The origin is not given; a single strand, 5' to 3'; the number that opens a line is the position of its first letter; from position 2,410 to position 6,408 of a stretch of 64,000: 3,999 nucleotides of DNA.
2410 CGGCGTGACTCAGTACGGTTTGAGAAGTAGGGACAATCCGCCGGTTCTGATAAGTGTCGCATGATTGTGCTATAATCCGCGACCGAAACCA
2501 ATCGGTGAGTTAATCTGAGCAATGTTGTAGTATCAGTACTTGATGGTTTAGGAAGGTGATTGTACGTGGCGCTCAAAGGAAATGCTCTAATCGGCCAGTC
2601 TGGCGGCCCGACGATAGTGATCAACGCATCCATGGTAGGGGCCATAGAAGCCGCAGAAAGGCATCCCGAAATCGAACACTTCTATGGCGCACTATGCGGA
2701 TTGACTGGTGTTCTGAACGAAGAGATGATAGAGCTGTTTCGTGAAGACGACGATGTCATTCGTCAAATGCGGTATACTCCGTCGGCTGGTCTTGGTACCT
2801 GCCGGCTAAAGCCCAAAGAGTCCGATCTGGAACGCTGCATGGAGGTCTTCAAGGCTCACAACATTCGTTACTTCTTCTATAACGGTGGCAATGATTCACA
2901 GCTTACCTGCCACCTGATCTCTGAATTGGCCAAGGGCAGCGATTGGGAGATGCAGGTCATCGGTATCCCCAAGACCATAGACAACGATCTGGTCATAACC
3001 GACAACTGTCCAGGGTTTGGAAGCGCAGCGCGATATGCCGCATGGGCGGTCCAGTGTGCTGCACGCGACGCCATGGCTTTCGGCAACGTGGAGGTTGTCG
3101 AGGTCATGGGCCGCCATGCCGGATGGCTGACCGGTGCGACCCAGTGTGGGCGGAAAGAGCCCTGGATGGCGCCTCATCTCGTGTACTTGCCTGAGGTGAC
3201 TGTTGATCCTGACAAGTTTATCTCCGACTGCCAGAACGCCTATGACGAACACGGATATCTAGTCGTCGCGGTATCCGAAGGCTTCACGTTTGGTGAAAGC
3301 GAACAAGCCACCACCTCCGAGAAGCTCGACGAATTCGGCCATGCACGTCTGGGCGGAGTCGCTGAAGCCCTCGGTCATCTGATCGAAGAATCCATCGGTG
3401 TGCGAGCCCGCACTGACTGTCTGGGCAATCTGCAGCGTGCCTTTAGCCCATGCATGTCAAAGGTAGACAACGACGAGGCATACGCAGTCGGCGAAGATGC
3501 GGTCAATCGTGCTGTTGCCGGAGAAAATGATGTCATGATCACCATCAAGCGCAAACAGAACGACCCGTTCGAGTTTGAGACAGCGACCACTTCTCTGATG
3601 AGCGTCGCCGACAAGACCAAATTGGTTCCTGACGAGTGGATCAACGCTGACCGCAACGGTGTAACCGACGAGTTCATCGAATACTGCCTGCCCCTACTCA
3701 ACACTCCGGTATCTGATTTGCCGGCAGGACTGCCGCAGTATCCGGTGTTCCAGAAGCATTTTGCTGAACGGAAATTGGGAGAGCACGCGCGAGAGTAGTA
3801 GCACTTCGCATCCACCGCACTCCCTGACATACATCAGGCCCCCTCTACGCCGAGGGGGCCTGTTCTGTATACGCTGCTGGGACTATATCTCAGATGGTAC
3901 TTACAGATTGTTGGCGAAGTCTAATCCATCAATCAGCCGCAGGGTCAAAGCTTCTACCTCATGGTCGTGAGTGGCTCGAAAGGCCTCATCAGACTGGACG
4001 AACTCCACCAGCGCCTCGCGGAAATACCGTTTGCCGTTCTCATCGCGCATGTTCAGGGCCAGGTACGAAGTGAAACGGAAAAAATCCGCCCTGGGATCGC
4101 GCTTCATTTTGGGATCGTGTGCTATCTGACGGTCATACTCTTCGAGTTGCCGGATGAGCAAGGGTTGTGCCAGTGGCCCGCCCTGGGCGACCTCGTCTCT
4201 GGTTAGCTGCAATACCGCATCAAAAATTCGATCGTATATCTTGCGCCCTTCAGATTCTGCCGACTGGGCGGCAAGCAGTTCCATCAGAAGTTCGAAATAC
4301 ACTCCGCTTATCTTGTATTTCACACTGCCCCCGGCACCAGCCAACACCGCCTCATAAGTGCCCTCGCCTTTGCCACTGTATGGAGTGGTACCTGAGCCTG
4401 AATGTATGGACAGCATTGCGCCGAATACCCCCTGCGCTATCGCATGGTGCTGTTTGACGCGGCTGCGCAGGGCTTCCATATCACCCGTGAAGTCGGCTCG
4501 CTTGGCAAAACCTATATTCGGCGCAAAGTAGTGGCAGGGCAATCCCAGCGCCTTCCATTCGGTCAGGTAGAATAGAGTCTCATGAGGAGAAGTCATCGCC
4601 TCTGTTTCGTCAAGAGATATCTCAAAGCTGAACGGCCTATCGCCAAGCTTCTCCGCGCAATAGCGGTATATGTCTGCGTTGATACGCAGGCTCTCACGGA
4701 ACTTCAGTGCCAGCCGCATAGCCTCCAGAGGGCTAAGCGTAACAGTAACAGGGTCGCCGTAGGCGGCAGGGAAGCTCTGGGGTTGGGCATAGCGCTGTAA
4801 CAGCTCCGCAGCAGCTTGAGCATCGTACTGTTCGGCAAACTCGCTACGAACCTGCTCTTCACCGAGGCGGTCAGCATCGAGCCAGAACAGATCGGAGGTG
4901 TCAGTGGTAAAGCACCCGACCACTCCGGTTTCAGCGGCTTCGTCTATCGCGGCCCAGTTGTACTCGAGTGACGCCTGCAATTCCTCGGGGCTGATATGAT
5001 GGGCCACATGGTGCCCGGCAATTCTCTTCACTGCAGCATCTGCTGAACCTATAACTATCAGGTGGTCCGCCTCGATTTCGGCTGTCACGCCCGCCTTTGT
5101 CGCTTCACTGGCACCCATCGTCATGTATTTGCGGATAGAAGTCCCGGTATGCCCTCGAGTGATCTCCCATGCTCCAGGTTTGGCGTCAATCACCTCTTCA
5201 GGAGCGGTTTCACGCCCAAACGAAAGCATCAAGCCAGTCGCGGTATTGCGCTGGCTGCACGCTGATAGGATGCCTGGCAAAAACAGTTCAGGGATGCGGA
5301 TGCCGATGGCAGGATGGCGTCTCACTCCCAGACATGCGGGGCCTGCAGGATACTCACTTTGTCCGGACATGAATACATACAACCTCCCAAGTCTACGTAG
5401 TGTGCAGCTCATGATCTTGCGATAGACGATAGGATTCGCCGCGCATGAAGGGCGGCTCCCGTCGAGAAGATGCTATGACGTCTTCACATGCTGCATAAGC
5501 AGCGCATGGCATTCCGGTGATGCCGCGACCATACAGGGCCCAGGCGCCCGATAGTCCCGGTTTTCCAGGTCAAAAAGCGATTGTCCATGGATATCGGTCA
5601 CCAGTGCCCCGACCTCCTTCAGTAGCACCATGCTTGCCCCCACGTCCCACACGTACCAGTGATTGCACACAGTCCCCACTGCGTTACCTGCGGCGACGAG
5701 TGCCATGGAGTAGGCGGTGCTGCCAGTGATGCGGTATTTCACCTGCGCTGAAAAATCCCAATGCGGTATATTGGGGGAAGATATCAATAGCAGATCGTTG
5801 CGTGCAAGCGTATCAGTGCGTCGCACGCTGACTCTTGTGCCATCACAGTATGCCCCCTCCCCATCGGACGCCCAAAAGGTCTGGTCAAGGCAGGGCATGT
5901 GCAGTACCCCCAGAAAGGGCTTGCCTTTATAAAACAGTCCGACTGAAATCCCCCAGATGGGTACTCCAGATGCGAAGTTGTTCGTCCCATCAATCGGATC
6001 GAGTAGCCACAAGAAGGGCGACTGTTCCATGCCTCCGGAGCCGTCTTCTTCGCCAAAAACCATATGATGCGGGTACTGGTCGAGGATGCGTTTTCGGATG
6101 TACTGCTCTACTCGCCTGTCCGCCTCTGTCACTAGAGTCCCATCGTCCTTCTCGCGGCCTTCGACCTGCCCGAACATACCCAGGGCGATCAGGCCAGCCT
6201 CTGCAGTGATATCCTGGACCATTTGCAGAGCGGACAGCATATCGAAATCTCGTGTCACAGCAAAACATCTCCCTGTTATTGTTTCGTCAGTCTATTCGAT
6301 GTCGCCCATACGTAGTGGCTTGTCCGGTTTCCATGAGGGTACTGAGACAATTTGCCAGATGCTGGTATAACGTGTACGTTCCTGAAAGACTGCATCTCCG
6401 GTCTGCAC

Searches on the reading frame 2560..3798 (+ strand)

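Call 7: search_protein_families(library=ncbifam, proteins=[window:2560-3798:+])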
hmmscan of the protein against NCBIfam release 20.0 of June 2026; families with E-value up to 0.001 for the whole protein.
window:2560-3798:+ (412 aa): 11 families
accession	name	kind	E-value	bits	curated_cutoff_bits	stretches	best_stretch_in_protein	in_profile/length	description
NF010675.0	PRK14072.1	subfamily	4.2e-140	467.1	273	1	6-406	3-413/416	diphosphate--fructose-6-phosphate 1-phosphotransferase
TIGR02483.1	PFK_mixed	subfamily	1e-42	146.4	430.55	1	13-337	6-319/325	phosphofructokinase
NF002872.1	PRK03202.1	subfamily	1.5e-36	126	253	1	14-357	8-311/323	ATP-dependent 6-phosphofructokinase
NF005301.0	PRK06830.1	equivalog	7.2e-29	100.5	400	1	20-333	95-406/445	ATP-dependent 6-phosphofructokinase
NF010674.0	PRK14071.1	equivalog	2.1e-25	89.4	544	1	118-351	121-343/360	ATP-dependent 6-phosphofructokinase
TIGR02482.1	PFKA_ATP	equivalog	1.9e-23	82.9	371.35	1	13-332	6-290/301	6-phosphofructokinase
NF041103.1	PFKA_PPi_Ttgales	equivalog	4.4e-19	68.8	550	1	14-191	6-182/407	diphosphate--fructose-6-phosphate 1-phosphotransferase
NF005121.0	PRK06555.1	equivalog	2.1e-18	66.3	395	1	86-267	97-298/404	pyrophosphate--fructose-6-phosphate 1-phosphotransferase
NF005482.0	PRK07085.1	subfamily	1.5e-14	53.5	446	1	14-190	81-259/558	diphosphate--fructose-6-phosphate 1-phosphotransferase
TIGR02477.1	PFKA_PPi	equivalog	1.3e-13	50.3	587.95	1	24-191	85-254/539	diphosphate--fructose-6-phosphate 1-phosphotransferase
TIGR02478.1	6PF1K_euk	equivalog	2.4e-13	49.2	708.4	1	127-332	137-326/744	6-phosphofructokinase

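Call 8: search_protein_families(library=pfam, proteins=[window:2560-3798:+])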
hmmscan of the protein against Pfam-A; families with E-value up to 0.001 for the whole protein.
window:2560-3798:+ (412 aa): 1 family
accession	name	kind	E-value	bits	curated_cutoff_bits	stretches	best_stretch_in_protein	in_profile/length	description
PF00365.25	PFK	-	6.5e-52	177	30.9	1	10-299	3-260/277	Phosphofructokinase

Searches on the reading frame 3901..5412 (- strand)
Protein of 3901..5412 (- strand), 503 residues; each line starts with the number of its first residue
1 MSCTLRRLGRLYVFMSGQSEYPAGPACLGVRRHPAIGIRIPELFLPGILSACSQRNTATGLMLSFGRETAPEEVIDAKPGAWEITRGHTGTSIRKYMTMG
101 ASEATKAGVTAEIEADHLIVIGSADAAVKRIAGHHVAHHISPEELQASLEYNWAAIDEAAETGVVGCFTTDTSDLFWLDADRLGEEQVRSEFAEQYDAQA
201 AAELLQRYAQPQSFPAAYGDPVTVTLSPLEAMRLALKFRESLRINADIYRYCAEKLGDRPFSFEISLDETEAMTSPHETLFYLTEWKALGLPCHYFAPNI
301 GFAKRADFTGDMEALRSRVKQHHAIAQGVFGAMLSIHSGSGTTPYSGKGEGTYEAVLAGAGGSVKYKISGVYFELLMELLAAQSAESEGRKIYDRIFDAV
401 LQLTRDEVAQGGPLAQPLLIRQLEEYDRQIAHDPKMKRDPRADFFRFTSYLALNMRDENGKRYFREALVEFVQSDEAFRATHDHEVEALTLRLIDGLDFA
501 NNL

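Call 7: search_protein_families(library=ncbifam, proteins=[window:3901-5412:-])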
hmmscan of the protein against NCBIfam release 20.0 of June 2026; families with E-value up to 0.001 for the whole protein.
window:3901-5412:- (503 aa): 0 families

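Call 8: search_protein_families(library=pfam, proteins=[window:3901-5412:-])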
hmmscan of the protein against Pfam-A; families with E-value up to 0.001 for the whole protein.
window:3901-5412:- (503 aa): 1 family
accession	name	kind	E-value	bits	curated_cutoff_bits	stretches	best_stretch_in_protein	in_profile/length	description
PF16257.11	UxaE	-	3.5e-21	75.9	27.1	1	155-341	156-336/475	tagaturonate epimerase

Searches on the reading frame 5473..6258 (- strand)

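Call 7: search_protein_families(library=ncbifam, proteins=[window:5473-6258:-])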
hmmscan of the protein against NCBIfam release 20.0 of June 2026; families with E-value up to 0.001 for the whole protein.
window:5473-6258:- (261 aa): 7 families
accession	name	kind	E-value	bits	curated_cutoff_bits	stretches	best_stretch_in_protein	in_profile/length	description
TIGR02067.1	his_9_HisN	equivalog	9.2e-45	153.1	275.15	1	11-229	2-230/252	histidinol-phosphatase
NF009321.0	PRK12676.1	equivalog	7.4e-30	103.9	264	1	38-258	39-262/264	bifunctional fructose-bisphosphatase/inositol-phosphate phosphatase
TIGR01331.1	bisphos_cysQ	equivalog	5.6e-27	94.9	228.8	1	11-239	2-244/250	3'(2'),5'-bisphosphate nucleotidase CysQ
NF008027.1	PRK10757.1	equivalog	5.8e-24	84.4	332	1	32-227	29-234/267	inositol-1-monophosphatase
NF008182.0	PRK10931.1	equivalog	3.5e-13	49.2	379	1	18-230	9-230/246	3'(2'),5'-bisphosphate nucleotidase CysQ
NF010678.0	PRK14076.1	equivalog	1e-10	41.2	493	1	39-228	38-256/570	bifunctional NADP phosphatase/NAD kinase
TIGR01330.1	bisphos_HAL2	equivalog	4.5e-10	38.9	267.05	1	83-130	136-182/359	3'(2'),5'-bisphosphate nucleotidase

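Call 8: search_protein_families(library=pfam, proteins=[window:5473-6258:-])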
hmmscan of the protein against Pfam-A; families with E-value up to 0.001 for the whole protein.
window:5473-6258:- (261 aa): 1 family
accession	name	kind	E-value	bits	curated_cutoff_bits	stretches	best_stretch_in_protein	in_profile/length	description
PF00459.30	Inositol_P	-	1.5e-49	169.3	27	1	18-259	13-267/271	Inositol monophosphatase family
